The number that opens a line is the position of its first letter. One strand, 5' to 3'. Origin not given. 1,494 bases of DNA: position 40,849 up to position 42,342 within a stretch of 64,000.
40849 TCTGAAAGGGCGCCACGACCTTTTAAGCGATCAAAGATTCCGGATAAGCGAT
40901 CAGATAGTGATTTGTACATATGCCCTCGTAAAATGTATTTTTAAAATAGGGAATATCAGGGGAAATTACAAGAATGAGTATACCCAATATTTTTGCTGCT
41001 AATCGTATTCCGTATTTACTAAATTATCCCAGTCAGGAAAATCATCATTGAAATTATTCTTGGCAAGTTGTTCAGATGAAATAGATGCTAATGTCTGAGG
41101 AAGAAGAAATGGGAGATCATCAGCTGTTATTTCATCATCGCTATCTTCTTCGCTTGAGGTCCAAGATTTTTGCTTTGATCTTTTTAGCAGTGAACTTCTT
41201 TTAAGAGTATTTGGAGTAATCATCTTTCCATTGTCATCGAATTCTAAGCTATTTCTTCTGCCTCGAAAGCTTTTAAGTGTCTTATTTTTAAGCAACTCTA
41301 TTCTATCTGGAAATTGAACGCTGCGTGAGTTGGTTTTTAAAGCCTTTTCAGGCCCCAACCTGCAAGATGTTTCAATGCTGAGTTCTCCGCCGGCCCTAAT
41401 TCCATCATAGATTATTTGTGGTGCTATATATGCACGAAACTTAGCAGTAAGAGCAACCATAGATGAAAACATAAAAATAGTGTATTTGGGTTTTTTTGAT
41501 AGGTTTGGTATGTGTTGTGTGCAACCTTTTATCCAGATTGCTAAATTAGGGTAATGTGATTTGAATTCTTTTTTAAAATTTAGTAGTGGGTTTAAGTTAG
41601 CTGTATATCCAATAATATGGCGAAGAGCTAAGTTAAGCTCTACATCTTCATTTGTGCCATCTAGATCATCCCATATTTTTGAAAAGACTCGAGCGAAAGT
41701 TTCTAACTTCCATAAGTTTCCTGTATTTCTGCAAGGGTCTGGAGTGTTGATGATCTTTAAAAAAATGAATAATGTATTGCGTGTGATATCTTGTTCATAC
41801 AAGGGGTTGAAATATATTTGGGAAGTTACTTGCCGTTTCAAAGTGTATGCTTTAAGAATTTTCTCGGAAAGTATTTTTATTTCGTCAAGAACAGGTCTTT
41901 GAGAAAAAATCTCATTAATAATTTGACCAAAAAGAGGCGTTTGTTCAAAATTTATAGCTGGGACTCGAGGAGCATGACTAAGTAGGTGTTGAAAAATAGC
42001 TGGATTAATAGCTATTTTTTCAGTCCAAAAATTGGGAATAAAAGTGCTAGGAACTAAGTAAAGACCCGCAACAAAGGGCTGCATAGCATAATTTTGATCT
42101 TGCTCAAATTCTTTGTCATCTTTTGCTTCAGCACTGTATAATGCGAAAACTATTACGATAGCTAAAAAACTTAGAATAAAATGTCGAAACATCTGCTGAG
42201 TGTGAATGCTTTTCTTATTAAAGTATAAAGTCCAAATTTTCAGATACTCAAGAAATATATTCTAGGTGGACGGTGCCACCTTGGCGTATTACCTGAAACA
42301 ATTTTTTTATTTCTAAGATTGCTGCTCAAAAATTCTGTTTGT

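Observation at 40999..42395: Paralogous secreted-protein family placed head-to-head with two separate flagellar operons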

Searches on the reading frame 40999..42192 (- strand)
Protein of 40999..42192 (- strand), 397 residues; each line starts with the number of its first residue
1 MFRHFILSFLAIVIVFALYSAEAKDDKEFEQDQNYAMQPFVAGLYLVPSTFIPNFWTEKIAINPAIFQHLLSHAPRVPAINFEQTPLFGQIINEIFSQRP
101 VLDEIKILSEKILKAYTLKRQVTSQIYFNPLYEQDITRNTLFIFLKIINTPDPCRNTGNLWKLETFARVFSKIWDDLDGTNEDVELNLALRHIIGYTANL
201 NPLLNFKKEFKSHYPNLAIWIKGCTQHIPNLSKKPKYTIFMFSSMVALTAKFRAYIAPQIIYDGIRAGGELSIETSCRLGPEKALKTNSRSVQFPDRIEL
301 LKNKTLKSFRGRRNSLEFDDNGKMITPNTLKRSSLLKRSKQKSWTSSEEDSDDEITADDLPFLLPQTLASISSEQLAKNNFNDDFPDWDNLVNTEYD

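Call 4: search_protein_families(library=pfam, proteins=[window:40999-42192:-], max_evalue=0.1)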
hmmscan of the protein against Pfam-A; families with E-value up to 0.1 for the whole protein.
window:40999-42192:- (397 aa): 0 families

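Call 5: find_homologous_proteins(query=window:40999-42192:-, max_evalue=0.001)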
Query window:40999-42192:- (397 aa): 4 proteins with E <= 0.001 among 3700 candidates.
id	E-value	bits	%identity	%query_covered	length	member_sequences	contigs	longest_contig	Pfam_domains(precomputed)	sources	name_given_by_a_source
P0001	5.4e-260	880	98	100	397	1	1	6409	-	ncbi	-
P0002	6.7e-260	879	98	100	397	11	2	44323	-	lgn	-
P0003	5.5e-254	860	96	100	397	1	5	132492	-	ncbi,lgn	-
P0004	3.0e-253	857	96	100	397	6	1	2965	-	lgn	-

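Call 9: find_encoding_contigs(protein=P0003, flank=10000, max_places=6)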
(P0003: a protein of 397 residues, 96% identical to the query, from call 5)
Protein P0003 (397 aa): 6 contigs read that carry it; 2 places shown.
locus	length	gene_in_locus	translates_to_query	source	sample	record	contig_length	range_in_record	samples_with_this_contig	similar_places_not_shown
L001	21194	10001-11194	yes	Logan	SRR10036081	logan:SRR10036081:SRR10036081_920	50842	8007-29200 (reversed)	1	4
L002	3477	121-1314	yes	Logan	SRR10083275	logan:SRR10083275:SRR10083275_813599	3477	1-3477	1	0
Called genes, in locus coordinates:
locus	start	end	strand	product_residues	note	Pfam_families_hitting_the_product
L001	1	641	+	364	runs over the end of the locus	-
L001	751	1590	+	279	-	-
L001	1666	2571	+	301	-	PF13793:Pribosyltran_N, PF00156:Pribosyltran, PF14572:Pribosyl_synth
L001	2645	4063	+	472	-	-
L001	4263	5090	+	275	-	PF09140:MipZ, PF10609:ParA (weak), PF13614:AAA_31 (weak), PF01656:CbiA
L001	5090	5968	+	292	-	PF00483:NTP_transferase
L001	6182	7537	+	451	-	PF02878:PGM_PMM_I, PF02879:PGM_PMM_II, PF02880:PGM_PMM_III, PF00408:PGM_PMM_IV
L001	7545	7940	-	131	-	-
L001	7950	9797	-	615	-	PF07196:Flagellin_IN (weak), PF07195:FliD_C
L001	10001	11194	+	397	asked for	-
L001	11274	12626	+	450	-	PF02881:SRP54_N, PF06414:Zeta_toxin (faint), PF13401:AAA_22 (weak), PF00448:SRP54, PF01656:CbiA (weak), PF02978:SRP_SPB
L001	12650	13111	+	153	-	PF00886:Ribosomal_S16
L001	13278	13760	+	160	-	PF01782:RimM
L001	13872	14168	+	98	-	-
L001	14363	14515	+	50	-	-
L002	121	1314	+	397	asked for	-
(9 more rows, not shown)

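Call 20: list_cluster_members(proteins=[P0001, P0003, P0005])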
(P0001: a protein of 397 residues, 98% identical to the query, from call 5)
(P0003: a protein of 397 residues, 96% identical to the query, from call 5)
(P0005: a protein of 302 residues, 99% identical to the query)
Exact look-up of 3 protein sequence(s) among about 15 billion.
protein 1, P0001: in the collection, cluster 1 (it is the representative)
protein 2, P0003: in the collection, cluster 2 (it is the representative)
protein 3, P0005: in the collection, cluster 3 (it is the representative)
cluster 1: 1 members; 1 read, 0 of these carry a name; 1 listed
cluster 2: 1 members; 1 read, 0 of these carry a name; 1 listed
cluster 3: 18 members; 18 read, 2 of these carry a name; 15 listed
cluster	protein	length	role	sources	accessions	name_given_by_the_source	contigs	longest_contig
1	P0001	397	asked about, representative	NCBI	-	-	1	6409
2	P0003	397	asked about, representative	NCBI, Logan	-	-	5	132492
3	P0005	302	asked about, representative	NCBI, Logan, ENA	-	-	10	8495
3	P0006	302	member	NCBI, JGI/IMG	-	hypothetical protein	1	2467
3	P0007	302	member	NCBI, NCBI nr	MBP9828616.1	MAG: hypothetical protein KBD04_01100 [Proteobacteria bacterium] | hypothetical protein [Pseudomonadota bacterium]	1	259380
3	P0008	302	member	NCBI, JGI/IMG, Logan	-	-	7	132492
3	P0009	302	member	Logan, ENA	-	-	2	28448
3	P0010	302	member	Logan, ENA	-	-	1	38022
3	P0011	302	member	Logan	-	-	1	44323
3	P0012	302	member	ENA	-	-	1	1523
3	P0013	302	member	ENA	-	-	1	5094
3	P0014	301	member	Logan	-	-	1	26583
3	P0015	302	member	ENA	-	-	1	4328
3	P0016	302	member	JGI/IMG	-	-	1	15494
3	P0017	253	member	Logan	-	-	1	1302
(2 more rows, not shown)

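Call 21: search_protein_representatives(alignment_id=A1)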
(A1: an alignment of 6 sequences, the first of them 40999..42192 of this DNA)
Query: 6 sequences, 397 profile positions. Proteins with E-value up to 0.001 (for the whole library): 21; up to 1e-10: 17; up to 1e-30: 10. The best 21 are listed.
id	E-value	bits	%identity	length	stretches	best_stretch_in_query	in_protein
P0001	3.2e-248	839.4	-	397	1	1-397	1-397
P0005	5.6e-122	423.7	-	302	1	1-342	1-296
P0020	3.2e-62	227.0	-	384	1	1-328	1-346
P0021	3.3e-52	194.0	-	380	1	1-367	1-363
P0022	4.2e-47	177.2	-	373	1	1-262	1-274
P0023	9.4e-46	172.7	-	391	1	3-354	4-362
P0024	9.9e-40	152.9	-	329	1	1-260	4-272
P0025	1.1e-38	149.5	-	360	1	10-357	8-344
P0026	1.4e-37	145.8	-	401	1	23-254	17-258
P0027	1.5e-37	145.7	-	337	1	54-281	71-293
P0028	1.4e-20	89.8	-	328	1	62-269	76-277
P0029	4.4e-18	81.6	-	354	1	52-286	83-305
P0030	1.7e-16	76.4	-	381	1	59-338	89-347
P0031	3.5e-16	75.4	-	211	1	159-283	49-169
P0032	4.2e-14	68.5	-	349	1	59-261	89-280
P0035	4.3e-07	45.4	-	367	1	100-249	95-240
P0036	9.3e-07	44.3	-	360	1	98-246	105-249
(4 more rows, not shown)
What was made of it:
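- Closest known: Periplasmic flagellar accessory proteins. Different: It has long disordered tails and is limited to one small clade (call 21).
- Distribution: 21 proteins in 1.84 billion representatives (call 21).
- Tried and rejected: The exhaustive profile search was needed (call 21).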

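Call 22: predict_structure(alignment_id=A1)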
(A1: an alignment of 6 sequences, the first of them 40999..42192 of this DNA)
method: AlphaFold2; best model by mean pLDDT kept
length: 397 residues; sequences in the alignment: 6
mean_pLDDT: 30.0   pTM: 0.18
mean pLDDT of the five models: 30.0, 29.7, 29.4, 29.1, 28.5
residues with pLDDT >= 90: 0; 70-90: 0; 50-70: 0; < 50: 397
segments of 3 or more residues with pLDDT < 50: 1-397
pLDDT, mean of each block of 10 residues (from residue 1): 32 33 32 29 27 28 30 27 29 32 35 31 26 30 34 32 36 34 32 29 30 32 33 31 32 26 28 25 26 26 25 34 35 25 27 31 30 32 29 28
secondary structure, 60 per line:
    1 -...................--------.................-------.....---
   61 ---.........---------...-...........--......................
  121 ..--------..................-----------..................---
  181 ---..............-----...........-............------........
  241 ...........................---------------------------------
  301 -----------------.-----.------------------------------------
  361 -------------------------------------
elements in order: H2-20 H29-45 H53-57 H64-72 H86-96 H99-122 H131-148 H160-177 H184-197 H203-213 H215-226 H233-267
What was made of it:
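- Tried and rejected: The first AF2 run on a 6-sequence alignment failed, pLDDT 30 (call 22).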

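Call 25: find_homologous_proteins(query=A2, max_evalue=0.01)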
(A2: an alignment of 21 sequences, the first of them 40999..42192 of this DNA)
Query A2 (21 sequences) (397 aa, profile of the alignment): 5 proteins with E <= 0.01 among 6566 candidates.
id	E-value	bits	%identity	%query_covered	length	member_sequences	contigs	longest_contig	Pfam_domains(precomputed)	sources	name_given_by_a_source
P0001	4.2e-106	373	98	100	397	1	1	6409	-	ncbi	-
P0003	4.7e-106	373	96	100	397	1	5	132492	-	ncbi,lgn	-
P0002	1.9e-105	371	98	100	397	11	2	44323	-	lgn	-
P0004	1.8e-104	368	96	100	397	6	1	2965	-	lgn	-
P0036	1.6e-75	273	25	37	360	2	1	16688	-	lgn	-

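Call 27: find_encoding_contigs(protein=P0036, flank=10000, max_places=4)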
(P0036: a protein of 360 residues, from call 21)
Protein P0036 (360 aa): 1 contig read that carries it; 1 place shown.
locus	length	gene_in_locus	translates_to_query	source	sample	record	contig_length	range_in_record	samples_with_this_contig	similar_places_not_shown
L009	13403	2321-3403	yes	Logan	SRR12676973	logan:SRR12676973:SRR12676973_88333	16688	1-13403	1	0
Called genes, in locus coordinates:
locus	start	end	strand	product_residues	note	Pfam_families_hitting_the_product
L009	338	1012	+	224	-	PF25816:RamC_N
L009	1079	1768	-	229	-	PF00813:FliP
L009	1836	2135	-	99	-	-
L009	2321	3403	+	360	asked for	-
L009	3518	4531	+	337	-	-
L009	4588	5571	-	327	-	-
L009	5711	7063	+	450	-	PF02881:SRP54_N, PF13401:AAA_22 (weak), PF00448:SRP54, PF02978:SRP_SPB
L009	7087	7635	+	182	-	PF00886:Ribosomal_S16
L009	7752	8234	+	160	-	PF01782:RimM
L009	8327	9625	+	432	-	PF05686:Glyco_transf_90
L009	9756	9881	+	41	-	-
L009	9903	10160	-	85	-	PF03083:MtN3_slv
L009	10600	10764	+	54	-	-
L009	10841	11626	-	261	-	-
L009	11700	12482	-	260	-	-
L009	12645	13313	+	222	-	-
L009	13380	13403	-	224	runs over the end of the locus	PF00230:MIP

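Call 29: find_encoding_contigs(protein=P0020, flank=10000, max_places=3)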
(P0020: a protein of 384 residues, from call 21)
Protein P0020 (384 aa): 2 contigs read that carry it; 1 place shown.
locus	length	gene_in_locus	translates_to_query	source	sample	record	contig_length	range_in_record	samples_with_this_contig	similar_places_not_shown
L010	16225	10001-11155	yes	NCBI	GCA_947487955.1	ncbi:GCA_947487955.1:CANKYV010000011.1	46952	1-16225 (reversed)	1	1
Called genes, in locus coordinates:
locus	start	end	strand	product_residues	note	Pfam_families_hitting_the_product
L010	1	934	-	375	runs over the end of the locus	-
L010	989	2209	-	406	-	-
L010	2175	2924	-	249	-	PF02578:Cu-oxidase_4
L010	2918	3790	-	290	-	PF02636:Methyltransf_28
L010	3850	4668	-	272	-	PF01790:LGT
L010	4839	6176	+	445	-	PF00083:Sugar_tr, PF07690:MFS_1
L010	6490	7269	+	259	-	PF01135:PCMT, PF00398:RrnaAD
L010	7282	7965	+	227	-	PF00702:Hydrolase, PF13419:HAD_2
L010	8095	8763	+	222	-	PF25816:RamC_N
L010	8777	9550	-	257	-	PF00813:FliP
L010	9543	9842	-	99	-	-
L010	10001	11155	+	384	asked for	-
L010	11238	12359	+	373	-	-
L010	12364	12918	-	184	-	PF00300:His_Phos_1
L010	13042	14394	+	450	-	PF02881:SRP54_N, PF06414:Zeta_toxin (weak), PF13401:AAA_22 (weak), PF00448:SRP54, PF01656:CbiA (weak), PF02978:SRP_SPB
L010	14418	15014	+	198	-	-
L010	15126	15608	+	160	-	PF01782:RimM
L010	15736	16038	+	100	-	-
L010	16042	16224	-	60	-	?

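Call 32: find_encoding_contigs(protein=P0021, flank=10000, max_places=2)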
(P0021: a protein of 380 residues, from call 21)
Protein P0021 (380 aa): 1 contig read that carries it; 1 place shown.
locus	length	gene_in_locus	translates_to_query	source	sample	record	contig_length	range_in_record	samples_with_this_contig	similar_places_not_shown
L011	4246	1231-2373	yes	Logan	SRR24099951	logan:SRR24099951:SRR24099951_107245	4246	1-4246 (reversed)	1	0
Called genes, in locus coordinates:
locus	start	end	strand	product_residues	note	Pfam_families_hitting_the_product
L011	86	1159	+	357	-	-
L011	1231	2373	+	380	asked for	-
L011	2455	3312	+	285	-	PF00293:NUDIX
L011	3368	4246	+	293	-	?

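Call 33: find_encoding_contigs(protein=P0029, flank=10000, max_places=2)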
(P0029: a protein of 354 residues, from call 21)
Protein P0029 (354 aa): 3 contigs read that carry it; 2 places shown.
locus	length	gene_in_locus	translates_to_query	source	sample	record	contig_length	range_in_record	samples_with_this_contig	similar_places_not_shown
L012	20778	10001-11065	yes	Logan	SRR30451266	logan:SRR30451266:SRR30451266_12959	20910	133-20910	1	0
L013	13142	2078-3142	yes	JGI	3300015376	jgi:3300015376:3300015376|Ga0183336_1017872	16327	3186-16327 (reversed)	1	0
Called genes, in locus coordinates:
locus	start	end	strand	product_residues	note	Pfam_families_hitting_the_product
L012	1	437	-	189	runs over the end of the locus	?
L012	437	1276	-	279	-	PF01656:CbiA, PF09140:MipZ, PF10609:ParA (weak), PF13614:AAA_31 (weak)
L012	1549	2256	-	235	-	-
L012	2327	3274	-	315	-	-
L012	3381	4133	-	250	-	PF02578:Cu-oxidase_4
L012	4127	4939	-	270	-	PF02636:Methyltransf_28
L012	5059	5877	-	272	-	PF01790:LGT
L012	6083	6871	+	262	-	PF01135:PCMT, PF00398:RrnaAD (weak)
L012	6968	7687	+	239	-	PF25816:RamC_N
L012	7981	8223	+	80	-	PF06150:ChaB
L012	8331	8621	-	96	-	-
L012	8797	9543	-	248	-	PF00813:FliP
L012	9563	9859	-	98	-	-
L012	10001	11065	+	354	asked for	-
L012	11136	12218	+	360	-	-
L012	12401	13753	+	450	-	PF02881:SRP54_N, PF06414:Zeta_toxin (faint), PF13401:AAA_22 (weak), PF00448:SRP54, PF01656:CbiA (weak), PF02978:SRP_SPB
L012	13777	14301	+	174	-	PF00886:Ribosomal_S16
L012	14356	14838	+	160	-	PF01782:RimM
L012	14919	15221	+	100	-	-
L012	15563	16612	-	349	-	-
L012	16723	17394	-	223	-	PF00230:MIP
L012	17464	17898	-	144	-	-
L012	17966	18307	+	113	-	PF01219:DAGK_prokar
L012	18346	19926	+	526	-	PF00884:Sulfatase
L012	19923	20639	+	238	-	-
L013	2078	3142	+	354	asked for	-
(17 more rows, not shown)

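Call 34: find_encoding_contigs(protein=P0025, flank=10000, max_places=2)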
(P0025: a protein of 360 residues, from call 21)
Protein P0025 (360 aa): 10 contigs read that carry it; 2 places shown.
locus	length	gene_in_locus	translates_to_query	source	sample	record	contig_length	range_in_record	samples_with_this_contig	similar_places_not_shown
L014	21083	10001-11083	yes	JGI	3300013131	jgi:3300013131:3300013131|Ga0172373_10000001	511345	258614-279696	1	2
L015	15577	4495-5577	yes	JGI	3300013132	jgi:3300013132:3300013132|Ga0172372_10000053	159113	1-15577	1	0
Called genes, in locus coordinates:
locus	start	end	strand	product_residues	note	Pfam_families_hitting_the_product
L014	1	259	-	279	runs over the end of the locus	PF01656:CbiA, PF09140:MipZ, PF10609:ParA (weak), PF13614:AAA_31 (weak)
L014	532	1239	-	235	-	-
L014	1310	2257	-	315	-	-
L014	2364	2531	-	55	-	-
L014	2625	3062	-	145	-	PF02578:Cu-oxidase_4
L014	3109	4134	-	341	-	PF02636:Methyltransf_28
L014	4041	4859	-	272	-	PF01790:LGT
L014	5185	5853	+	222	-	PF01135:PCMT, PF00398:RrnaAD (weak)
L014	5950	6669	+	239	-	PF25816:RamC_N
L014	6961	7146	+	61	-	PF06150:ChaB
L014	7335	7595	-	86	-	-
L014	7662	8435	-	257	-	PF00813:FliP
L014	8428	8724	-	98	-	-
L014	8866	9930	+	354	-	-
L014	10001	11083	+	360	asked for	-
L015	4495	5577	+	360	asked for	-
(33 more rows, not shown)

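Call 44: predict_structure(alignment_id=A2)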
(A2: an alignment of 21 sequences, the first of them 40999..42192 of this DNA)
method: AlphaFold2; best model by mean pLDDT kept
length: 397 residues; sequences in the alignment: 21
mean_pLDDT: 66.2   pTM: 0.59
mean pLDDT of the five models: 66.2, 66.1, 65.9, 63.1, 62.8
residues with pLDDT >= 90: 128; 70-90: 80; 50-70: 28; < 50: 161
segments of 3 or more residues with pLDDT < 50: 1-6, 15-51, 261-297, 303-314, 329-361, 364-397
pLDDT, mean of each block of 10 residues (from residue 1): 48 50 36 32 35 69 86 76 84 95 97 91 83 95 92 77 91 94 92 91 86 97 90 93 97 78 43 33 34 44 45 57 64 37 32 39 44 39 38 35
secondary structure, 60 per line:
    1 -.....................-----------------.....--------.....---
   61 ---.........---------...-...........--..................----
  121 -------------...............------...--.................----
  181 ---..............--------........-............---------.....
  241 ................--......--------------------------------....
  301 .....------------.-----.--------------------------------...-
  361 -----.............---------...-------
elements in order: H2-22 H40-44 H53-57 H64-72 H86-96 H99-116 H134-148 H160-176 H184-197 H206-213 H215-226 H236-256 H259-264 H297-305 H366-378
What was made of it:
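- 40999..42192 (-): Paralogue A, subfamily T1, 397 aa. Signal peptide residues 1-23, all-alpha core about residues 52-260, disordered acidic tail residues 261-397. AF2 core pLDDT 77-97 and tail below 50 (call 44).
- Tried and rejected: The 21-sequence alignment gave a usable core (call 44).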

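Call 50: fold_search(model_id=the predicted structure, library=pdb)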
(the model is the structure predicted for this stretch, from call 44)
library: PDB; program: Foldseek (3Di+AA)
matches with E <= 10: 424; with E <= 0.001: 0
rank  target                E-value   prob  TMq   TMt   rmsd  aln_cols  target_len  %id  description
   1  6fxe_A                2.2e-01  0.07  0.08  0.13  18.4       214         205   14  BBE31 from Lyme disease agent Borrelia (Borreliella) burgdorferi playing a vital role in successful colonization of th (released 2019-03-20)
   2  9qxl_A                4.6e-01  0.14  0.14  0.19  17.4       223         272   14  The structure of ADGRL4 in the active-state (released 2026-01-14)
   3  7stl_A                5.1e-01  0.09  0.11  0.07  30.7       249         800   12  Chitin Synthase 2 from Candida albicans at the apo state (released 2022-07-13)
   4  8d9o                  5.3e-01  0.08  0.10  0.16  20.7       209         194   13  De Novo Photosynthetic Reaction Center Protein in Apo-State (released 2022-09-28)
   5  6xmj_Q                5.6e-01  0.06  0.09  0.14  20.1       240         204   12  Human 20S proteasome bound to an engineered 11S (PA26) activator (released 2020-07-22)
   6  4s1c_A                5.8e-01  0.08  0.12  0.17  15.2       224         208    8  Crystal Structure of L. monocytogenes phosphodiesterase PgpH HD domain (released 2015-02-11)
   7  6izf                  5.8e-01  0.07  0.11  0.17  19.3       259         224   10  Structural basis for activity of TRIC counter-ion channels in calcium release (released 2019-05-01)
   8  7sqc_2N               6.1e-01  0.18  0.13  0.18  24.2       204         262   11  Ciliary C1 central pair apparatus isolated from Chlamydomonas reinhardtii (released 2022-04-13)
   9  7aof_I                6.1e-01  0.10  0.12  0.08  29.9       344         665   12  Atomic structure of the poxvirus transcription late pre-initiation complex (released 2021-10-06)
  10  8rhe_B                6.1e-01  0.08  0.11  0.14  17.8       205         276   11  Lytic Transglycosylase MltD of Pseudomonas aeruginosa bound to the Natural Product Bulgecin A (released 2024-04-17)
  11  4s1b_D                6.7e-01  0.08  0.12  0.18  15.2       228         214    7  Crystal Structure of L. monocytogenes phosphodiesterase PgpH HD domain in complex with Cyclic-di-AMP (released 2015-02-11)
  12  6u0o_A                7.1e-01  0.10  0.15  0.20  17.5       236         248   11  Crystal structure of a peptidoglycan release complex, SagB-SpdC, in lipidic cubic phase (released 2020-09-23)
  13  4s1c_D                7.1e-01  0.08  0.12  0.17  15.2       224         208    8  Crystal Structure of L. monocytogenes phosphodiesterase PgpH HD domain (released 2015-02-11)
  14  7sf8_A                7.4e-01  0.07  0.12  0.17  18.7       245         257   12  GPR56 (ADGRG1) 7TM domain bound to tethered agonist in complex with G protein heterotrimer (released 2022-04-27)
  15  7w5z_C3               7.8e-01  0.08  0.13  0.10  26.7       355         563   12  Cryo-EM structure of Tetrahymena thermophila mitochondrial complex IV, composite dimer model (released 2022-04-06)
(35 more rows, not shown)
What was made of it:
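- On Known flagellar protein families: Foldseek against PDB: best E 0.22, TM below 0.2, nothing flagellar of note (call 50).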
